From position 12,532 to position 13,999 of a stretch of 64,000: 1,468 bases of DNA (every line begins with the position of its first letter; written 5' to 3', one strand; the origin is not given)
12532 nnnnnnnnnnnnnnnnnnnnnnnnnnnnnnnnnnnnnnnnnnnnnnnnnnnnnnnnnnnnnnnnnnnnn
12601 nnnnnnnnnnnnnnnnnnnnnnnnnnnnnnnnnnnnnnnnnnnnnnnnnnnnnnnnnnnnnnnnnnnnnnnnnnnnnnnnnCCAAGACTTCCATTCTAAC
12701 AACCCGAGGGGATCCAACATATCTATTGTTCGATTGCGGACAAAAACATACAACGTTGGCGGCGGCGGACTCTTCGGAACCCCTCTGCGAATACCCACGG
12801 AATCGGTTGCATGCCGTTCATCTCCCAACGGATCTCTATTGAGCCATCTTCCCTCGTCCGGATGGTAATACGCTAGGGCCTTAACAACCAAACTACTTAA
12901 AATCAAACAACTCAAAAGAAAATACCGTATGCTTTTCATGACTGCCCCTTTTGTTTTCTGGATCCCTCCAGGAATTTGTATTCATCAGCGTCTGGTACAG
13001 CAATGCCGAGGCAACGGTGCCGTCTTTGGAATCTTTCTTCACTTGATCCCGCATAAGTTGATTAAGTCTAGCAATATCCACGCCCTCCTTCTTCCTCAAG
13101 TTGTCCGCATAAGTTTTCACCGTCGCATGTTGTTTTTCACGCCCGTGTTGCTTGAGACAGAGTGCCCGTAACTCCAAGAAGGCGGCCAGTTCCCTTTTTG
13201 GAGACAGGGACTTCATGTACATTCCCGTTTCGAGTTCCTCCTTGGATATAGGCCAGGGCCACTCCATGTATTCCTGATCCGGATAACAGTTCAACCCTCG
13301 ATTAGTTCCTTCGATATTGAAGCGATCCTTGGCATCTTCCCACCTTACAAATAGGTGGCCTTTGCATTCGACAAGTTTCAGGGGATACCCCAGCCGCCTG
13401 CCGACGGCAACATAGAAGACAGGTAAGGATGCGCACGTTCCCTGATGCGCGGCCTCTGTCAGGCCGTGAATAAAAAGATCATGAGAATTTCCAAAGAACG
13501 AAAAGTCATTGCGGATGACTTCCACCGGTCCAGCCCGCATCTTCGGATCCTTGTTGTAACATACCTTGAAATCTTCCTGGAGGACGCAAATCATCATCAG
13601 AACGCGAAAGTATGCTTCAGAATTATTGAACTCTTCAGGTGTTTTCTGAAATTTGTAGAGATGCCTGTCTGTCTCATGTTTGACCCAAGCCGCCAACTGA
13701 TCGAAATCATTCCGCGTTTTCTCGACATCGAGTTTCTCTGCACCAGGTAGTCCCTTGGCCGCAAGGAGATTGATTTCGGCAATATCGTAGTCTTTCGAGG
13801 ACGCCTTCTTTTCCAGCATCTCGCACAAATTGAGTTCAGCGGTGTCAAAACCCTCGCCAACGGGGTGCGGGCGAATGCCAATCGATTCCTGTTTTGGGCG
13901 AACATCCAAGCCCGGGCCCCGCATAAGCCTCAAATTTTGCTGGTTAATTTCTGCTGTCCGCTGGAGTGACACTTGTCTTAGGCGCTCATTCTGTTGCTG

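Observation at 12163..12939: Signal-peptide 'mini-RHS': canonical RHS core-end/DPxGL motif with no YD-repeat shell, fused to an unrecognised Cys/Trp-rich C-terminal domain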

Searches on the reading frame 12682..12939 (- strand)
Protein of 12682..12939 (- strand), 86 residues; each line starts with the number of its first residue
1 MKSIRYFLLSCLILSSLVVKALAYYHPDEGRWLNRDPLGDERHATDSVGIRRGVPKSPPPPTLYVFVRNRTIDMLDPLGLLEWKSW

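Call 16: find_related_loci(query=A2, collection=genome_contigs, flank=6000)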
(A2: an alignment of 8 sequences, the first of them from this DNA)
Query A2 (86 aa) in genome_contigs; peptide patterns used: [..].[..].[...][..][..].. (x = any residue, [..] = any of these).
76 stretches matched a pattern; 47 encode a relative of the query (tblastn E <= 1e-3); 47 distinct loci.
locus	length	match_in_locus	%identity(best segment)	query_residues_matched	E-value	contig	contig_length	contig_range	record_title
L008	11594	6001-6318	42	1-80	1e-19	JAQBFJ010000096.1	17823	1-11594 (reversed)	MAG: Verrucomicrobiota bacterium isolate MAG_440_bin-02 440_bin-02_ctg-096, whole genome shotgun sequence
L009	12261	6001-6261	44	3-86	6e-17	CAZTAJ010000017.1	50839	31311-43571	MAG TPA_asm: uncultured Verrucomicrobiota bacterium isolate SRP272421_co4_360 genome assembly, contig: NODE_1019_length_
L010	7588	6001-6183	42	4-81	6e-16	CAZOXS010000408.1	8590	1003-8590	MAG TPA_asm: uncultured Victivallales bacterium isolate SRP118108_co2_320 genome assembly, contig: k141_714429, whole ge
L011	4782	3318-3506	45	17-82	5e-13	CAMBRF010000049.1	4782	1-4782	MAG: PVC group bacterium isolate MiH-14oct19-80 genome assembly, contig: MiH-14oct19-C41932, whole genome shotgun sequen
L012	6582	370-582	35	20-80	2e-11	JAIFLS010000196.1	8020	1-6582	MAG: bacterium isolate bin_212 scaffold_52425, whole genome shotgun sequence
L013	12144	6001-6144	38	24-86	8e-10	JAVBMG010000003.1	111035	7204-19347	MAG: Opitutales bacterium isolate EPI_MAG_00044 c_000008545592, whole genome shotgun sequence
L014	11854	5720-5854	39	19-80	1e-9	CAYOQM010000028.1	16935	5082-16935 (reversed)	MAG TPA_asm: uncultured Verrucomicrobiota bacterium isolate SRP272421_co4_538 genome assembly, contig: NODE_8756_length_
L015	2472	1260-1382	47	24-81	2e-9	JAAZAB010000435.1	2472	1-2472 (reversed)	MAG: Lentisphaerae bacterium isolate AS06rmzACSIP_375 577698_AS06, whole genome shotgun sequence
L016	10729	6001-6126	39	24-82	3e-9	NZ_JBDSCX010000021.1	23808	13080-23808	MAG: Luteolibacter sp. isolate cluster1_bin.168 k127_9859053, whole genome shotgun sequence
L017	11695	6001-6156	35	15-83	4e-9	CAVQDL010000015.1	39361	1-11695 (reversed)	MAG: uncultured delta proteobacterium isolate MFD04428.bin.3.125 genome assembly, contig: contig_17776, whole genome sho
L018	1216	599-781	34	24-81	1e-8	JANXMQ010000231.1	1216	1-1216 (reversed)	MAG: Akkermansiaceae bacterium isolate 337R_concoct_304 337R_k141_992062, whole genome shotgun sequence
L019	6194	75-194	42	24-80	2e-8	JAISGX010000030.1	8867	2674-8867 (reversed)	MAG: Verrucomicrobiota bacterium isolate Hm464_bin137 k119_2135501, whole genome shotgun sequence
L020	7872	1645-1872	42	15-80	5e-8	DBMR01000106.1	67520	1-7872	MAG TPA_asm: Verrucomicrobia subdivision 3 bacterium UBA693 UBA693_contig_2509, whole genome shotgun sequence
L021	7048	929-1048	40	24-80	5e-8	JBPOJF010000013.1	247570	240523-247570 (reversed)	MAG: Lentisphaerota bacterium isolate MAG_8164 c_000000609646, whole genome shotgun sequence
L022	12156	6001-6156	32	15-83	6e-8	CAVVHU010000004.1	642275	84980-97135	MAG: uncultured Chlamydiales bacterium isolate MFD02923.bin.1.43 genome assembly, contig: contig_19585, whole genome sho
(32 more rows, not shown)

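Call 49: search_solved_structures(query=A2, max_evalue=1, show_alignments=4)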
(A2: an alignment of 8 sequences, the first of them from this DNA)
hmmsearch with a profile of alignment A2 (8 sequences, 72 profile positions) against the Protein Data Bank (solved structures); distinct sequences matched with E-value up to 1: 29.
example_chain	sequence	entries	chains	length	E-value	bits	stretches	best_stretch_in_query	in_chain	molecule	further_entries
6h6e_F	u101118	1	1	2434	1.9e-10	43.8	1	19-70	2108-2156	TcdB2,TccC3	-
6suf_F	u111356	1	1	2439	2e-10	43.8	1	19-70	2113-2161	TcdB2,TccC3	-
6sup_A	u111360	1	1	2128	5.9e-10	42.3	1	19-67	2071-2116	TcdB2,TccC3,Cell division control protein 42 homolog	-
6suq_A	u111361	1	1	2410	7.3e-10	42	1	19-67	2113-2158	TcdB2,TccC3,Genome polyprotein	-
4igl_B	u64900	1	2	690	1.8e-09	40.8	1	19-66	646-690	YenC2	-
9c4k_Q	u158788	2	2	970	2.2e-09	40.5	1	19-67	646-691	Toxin subunit YenC2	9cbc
9pt5_A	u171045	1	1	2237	2.7e-09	40.2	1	23-70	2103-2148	Teneurin-like protein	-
6h6g_A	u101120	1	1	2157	3.2e-09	40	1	19-66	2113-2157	TcdB2,TccC3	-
4o9x_A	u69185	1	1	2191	3.3e-09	39.9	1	19-66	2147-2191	TcdB2, TccC3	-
5kis_B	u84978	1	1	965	3.3e-09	39.9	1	19-69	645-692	RHS2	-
6l7i_G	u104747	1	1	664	4.5e-09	39.5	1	19-66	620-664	TccC2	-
6h6f_F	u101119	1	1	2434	5.9e-09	39.1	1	19-70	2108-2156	TcdB2,TccC3,TccC3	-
6sue_F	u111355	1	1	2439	5.9e-09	39.1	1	19-70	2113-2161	TcdB2,TccC3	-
9ifo_A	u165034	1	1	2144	3.3e-08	36.7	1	23-66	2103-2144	Teneurin-Like Protein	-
7q97_A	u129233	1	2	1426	5.7e-07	32.7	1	19-68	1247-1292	Rhs family protein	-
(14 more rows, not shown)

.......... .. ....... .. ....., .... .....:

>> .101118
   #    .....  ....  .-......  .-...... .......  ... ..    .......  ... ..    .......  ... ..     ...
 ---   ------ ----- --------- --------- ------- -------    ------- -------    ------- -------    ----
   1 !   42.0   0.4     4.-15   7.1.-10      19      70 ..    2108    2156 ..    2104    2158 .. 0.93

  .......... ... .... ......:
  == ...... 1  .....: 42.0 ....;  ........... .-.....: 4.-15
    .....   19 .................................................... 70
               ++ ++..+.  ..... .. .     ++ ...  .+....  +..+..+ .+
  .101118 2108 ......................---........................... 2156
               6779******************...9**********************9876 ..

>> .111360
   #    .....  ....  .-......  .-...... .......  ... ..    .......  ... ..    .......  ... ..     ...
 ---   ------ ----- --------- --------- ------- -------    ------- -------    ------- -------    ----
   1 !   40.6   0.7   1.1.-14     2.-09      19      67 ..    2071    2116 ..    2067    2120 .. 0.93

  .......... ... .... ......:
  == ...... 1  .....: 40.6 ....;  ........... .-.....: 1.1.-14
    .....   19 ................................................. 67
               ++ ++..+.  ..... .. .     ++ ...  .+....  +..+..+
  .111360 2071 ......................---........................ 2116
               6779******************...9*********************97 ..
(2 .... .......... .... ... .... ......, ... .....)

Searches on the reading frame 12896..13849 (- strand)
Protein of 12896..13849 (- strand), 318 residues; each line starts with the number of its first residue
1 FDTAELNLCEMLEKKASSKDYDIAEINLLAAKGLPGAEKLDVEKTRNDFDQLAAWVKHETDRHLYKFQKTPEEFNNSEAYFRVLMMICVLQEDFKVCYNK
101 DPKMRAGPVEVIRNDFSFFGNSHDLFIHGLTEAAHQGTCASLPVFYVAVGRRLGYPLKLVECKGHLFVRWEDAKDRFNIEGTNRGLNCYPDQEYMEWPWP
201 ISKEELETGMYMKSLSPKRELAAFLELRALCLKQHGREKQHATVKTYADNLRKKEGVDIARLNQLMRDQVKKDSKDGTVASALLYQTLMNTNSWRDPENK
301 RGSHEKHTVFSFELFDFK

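Call 59: find_homologous_proteins(query=window:12896-13849:-, max_evalue=0.001)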
Query window:12896-13849:- (318 aa): 2325 proteins with E <= 0.001 among 3299 candidates; the best 120 are listed.
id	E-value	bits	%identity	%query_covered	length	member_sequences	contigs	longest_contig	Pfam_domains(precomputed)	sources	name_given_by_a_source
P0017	7.3e-218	740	100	100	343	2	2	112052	-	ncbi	-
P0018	8.8e-182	621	83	99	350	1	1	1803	PF13369.13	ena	-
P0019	2.5e-174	597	78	100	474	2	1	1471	-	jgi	jgi:hypothetical protein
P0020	1.7e-171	588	79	100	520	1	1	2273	-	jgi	-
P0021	3.7e-166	570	78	98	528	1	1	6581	-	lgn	-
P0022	7.1e-164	563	76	98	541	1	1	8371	-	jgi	jgi:hypothetical protein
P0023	1.0e-163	562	75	99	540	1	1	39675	PF13369.13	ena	-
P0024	7.8e-163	559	76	100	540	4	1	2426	-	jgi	jgi:hypothetical protein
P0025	1.1e-162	559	75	99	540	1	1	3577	-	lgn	-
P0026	1.6e-161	555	75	97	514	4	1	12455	-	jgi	-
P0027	4.7e-161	553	78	97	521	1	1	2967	PF13369.13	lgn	-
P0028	7.8e-160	549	72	100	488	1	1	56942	-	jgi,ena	-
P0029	1.3e-159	549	74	99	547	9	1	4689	-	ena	-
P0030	6.4e-158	543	75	99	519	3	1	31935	-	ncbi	-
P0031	4.1e-156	537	73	100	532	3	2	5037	-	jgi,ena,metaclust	metaclust:\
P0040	1.3e-146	506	70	99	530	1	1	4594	PF13369.13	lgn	-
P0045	7.3e-144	497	68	100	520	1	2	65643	-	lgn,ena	-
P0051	3.7e-134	465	68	92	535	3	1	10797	-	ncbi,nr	ncbi:MAG: hypothetical protein PHX41_08765 [Kiritimatiellae bacterium]|nr:hypothetical protein [Kiri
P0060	4.0e-92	327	49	100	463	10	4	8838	-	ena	-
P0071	5.6e-72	261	55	70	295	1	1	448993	PF13369.13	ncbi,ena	-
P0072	1.0e-71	260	53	73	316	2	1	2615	PF13369.13,PF00515.35,PF07719.24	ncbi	-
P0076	1.8e-70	256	54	68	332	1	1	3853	PF13369.13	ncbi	-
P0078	4.8e-70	254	50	77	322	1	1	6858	PF13369.13,PF00515.35,PF07719.24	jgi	-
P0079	7.4e-70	254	54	68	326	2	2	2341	PF13369.13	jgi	-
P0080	8.7e-70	253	52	69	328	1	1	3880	PF13369.13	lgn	-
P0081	8.8e-70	253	51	75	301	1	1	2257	PF13369.13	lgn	-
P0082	1.3e-69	253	49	82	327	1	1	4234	PF13369.13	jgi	jgi:hypothetical protein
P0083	1.4e-69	253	48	78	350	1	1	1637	PF13369.13,PF07719.24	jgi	jgi:hypothetical protein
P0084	1.5e-69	253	52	72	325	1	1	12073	PF13369.13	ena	-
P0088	4.4e-69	251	53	69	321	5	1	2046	PF13369.13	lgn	-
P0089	6.0e-69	251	54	72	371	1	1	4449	PF13369.13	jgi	-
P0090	8.1e-69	250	52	70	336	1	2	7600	PF13369.13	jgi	-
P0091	1.7e-68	249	53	72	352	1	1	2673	PF13369.13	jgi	-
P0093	2.1e-68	249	53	68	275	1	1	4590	PF13369.13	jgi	jgi:hypothetical protein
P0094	2.5e-68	249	52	69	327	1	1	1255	PF13369.13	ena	-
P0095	2.6e-68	249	53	68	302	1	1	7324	PF13369.13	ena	-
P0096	2.7e-68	249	55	68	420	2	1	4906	PF13369.13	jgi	jgi:hypothetical protein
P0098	2.7e-68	249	50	78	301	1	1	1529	PF13369.13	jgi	jgi:hypothetical protein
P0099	2.8e-68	248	53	67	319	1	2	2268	PF13369.13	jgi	jgi:hypothetical protein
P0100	2.9e-68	248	45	86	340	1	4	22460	PF13369.13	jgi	jgi:tetratricopeptide (TPR) repeat protein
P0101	4.6e-68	248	47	88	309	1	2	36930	PF13369.13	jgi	jgi:Transglutaminase-like superfamily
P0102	4.7e-68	248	50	74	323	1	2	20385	PF13369.13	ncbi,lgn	-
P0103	4.8e-68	248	51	73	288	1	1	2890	PF13369.13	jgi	-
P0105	7.3e-68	247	51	72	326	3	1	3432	PF13369.13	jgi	jgi:hypothetical protein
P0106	7.3e-68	247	46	85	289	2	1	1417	PF13369.13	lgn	-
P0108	1.1e-67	247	49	71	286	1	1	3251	PF13369.13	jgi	jgi:hypothetical protein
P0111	1.7e-67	246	46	82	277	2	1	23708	PF13369.13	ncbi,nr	ncbi:MAG: hypothetical protein HOP33_21705 [Verrucomicrobia bacterium]|nr:hypothetical protein [Verr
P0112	1.7e-67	246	45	89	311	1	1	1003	PF13369.13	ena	-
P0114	1.9e-67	246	50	74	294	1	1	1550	PF13369.13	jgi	-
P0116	2.1e-67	246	46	87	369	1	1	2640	PF13369.13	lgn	-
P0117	2.1e-67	246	53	68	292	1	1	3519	PF13369.13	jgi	-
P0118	2.6e-67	245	54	73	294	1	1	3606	PF13369.13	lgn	-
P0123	4.4e-67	245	48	79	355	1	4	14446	PF13369.13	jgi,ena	jgi:regulator of sirC expression with transglutaminase-like and TPR domain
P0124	4.5e-67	245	46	87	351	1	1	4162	PF13369.13,PF07719.24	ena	-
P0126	6.2e-67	244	50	70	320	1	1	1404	PF13369.13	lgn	-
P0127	8.0e-67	244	50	71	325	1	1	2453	PF13369.13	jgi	jgi:hypothetical protein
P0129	8.7e-67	244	54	69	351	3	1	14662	PF13369.13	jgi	jgi:hypothetical protein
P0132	1.1e-66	243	52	73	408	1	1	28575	PF13369.13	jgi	jgi:hypothetical protein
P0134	1.4e-66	243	50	79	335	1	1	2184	PF13369.13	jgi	-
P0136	1.9e-66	243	50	73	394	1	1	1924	PF13369.13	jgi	jgi:hypothetical protein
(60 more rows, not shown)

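Call 69: predict_structure(alignment_id=A6)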
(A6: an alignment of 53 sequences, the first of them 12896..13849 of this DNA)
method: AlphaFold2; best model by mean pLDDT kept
length: 318 residues; sequences in the alignment: 53
mean_pLDDT: 88.9   pTM: 0.89
mean pLDDT of the five models: 88.9, 88.6, 88.2, 87.6, 87.6
residues with pLDDT >= 90: 225; 70-90: 46; 50-70: 42; < 50: 5
segments of 3 or more residues with pLDDT < 50: 315-318
pLDDT, mean of each block of 10 residues (from residue 1): 97 98 98 95 96 98 98 93 97 93 74 75 95 88 98 98 93 94 87 86 95 97 98 96 98 97 90 76 67 61 57 54
secondary structure, 60 per line:
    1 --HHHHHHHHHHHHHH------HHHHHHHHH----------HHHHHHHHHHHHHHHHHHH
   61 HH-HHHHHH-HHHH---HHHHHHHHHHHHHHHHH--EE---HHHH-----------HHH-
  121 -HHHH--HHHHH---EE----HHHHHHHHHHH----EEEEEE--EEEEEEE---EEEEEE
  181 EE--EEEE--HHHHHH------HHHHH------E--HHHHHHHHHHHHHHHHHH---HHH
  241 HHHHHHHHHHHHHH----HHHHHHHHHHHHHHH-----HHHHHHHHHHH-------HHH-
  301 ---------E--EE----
elements in order: H3-16 H23-31 H42-62 H64-69 H71-74 H78-94 H102-105 H122-125 H128-132 H142-152 E157-162 E165-171 E175-182 E185-188 H191-196 H203-207 H217-234 H238-254 H259-273 H279-289

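Call 82: find_encoding_contigs(protein=P0045, flank=6000, max_places=1)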
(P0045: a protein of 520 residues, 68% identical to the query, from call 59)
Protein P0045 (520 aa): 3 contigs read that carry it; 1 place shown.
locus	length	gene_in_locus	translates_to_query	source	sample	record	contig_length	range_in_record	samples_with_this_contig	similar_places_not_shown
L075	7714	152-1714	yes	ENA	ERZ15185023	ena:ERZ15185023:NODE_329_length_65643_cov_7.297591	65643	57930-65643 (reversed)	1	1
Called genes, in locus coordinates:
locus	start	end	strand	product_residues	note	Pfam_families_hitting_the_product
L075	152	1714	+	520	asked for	-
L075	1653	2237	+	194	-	-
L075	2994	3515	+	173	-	PF00239:Resolvase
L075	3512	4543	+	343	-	PF07508:Recombinase, PF13408:Zn_ribbon_recom (weak)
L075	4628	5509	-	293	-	-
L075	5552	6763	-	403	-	PF00072:Response_reg, PF07228:SpoIIE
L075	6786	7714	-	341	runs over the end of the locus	PF00072:Response_reg, PF01339:CheB_methylest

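Call 83: find_encoding_contigs(protein=P0060, flank=6000, max_places=1)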
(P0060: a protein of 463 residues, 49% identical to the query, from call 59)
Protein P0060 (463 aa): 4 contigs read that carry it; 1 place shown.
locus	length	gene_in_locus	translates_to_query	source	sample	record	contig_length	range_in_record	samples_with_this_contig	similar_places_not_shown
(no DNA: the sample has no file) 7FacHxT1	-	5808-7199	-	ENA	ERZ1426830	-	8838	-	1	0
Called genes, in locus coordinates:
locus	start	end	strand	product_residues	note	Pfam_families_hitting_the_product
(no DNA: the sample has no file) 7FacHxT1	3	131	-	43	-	?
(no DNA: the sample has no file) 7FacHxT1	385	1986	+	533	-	PF01555:N6_N4_Mtase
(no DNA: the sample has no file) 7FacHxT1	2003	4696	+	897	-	PF04851:ResIII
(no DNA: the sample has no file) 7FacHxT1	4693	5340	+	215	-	-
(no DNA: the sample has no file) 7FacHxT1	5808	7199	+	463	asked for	-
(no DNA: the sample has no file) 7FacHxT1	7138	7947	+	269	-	-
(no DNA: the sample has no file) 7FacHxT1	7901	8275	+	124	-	-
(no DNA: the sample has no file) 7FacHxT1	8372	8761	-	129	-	-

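Call 84: find_encoding_contigs(protein=P0051, flank=6000, max_places=1)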
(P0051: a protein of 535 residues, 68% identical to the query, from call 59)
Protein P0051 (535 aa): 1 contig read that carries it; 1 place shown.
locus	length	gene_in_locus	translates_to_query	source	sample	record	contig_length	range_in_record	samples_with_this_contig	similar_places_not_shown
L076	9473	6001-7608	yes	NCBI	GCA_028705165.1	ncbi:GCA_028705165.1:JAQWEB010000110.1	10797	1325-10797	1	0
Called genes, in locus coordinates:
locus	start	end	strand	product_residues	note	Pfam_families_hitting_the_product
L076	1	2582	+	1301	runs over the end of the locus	PF05593:RHS_repeat (faint), PF25023:TEN_YD-shell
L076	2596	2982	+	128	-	-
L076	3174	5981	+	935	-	PF20465:MmeI_hel, PF20473:MmeI_Mtase, PF20466:MmeI_TRD (weak)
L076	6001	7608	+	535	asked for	-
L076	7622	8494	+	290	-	-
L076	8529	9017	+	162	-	-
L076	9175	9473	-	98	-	?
